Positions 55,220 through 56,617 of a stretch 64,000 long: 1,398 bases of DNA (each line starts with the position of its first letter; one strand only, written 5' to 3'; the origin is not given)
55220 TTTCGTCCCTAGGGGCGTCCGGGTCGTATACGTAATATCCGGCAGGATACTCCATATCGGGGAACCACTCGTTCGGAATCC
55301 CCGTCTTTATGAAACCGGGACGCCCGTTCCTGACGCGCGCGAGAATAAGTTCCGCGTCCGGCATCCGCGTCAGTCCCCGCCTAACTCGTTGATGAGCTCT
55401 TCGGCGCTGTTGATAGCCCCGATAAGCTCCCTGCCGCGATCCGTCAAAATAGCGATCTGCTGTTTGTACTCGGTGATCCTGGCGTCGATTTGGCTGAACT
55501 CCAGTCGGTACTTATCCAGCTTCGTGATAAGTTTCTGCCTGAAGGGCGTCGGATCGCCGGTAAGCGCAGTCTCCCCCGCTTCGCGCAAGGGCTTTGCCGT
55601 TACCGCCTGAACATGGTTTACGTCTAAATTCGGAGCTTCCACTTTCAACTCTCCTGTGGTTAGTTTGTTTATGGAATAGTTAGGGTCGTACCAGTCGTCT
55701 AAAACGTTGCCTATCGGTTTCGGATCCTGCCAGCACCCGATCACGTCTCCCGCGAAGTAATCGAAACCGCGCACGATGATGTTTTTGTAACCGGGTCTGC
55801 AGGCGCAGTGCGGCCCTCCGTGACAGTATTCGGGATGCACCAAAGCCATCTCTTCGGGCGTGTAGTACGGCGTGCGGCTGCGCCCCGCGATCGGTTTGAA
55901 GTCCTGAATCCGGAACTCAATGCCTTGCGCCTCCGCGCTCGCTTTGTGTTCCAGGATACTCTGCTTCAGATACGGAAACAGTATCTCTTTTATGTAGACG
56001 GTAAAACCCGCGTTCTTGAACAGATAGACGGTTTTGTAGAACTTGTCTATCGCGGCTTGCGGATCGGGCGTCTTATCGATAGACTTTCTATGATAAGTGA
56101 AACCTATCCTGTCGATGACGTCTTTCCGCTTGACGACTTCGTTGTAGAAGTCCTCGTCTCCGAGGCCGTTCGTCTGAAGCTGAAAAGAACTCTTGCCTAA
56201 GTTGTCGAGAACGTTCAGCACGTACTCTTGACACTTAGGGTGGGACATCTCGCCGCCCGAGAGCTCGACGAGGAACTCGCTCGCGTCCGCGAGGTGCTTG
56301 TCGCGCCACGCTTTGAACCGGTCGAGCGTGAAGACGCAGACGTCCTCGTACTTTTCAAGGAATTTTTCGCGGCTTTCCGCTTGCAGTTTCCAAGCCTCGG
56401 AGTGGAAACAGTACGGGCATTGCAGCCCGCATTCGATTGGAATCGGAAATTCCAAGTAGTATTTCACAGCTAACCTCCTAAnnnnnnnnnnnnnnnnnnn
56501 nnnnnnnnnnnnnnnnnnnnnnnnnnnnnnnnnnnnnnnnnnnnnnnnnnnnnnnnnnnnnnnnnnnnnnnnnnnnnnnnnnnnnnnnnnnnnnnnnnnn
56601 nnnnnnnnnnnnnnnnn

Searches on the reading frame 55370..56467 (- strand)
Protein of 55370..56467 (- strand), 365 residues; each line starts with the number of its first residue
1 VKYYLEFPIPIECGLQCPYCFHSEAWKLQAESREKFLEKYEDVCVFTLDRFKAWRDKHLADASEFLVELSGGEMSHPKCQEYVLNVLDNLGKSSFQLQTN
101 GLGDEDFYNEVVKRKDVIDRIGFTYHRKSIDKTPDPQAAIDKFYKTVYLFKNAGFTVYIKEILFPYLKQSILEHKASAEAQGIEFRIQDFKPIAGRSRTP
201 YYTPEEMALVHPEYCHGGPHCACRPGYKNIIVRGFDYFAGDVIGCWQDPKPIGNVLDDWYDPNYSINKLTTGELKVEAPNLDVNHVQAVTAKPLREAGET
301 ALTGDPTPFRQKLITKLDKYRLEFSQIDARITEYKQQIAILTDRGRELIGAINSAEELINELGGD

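Call 56: search_protein_families(library=phrogs, proteins=[window:55370-56467:-], max_evalue=0.00001)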
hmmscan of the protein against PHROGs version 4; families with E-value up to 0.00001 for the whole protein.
window:55370-56467:- (365 aa): 0 families

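Call 83: search_protein_families(library=pfam, proteins=[window:55370-56467:-], max_evalue=0.01)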
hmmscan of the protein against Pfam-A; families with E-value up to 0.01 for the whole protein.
window:55370-56467:- (365 aa): 1 family
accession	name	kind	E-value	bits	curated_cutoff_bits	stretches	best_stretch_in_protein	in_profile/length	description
PF25314.1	TNFR_nem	-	0.0088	16.4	27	0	213-228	8-23/34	TNF receptor-like domain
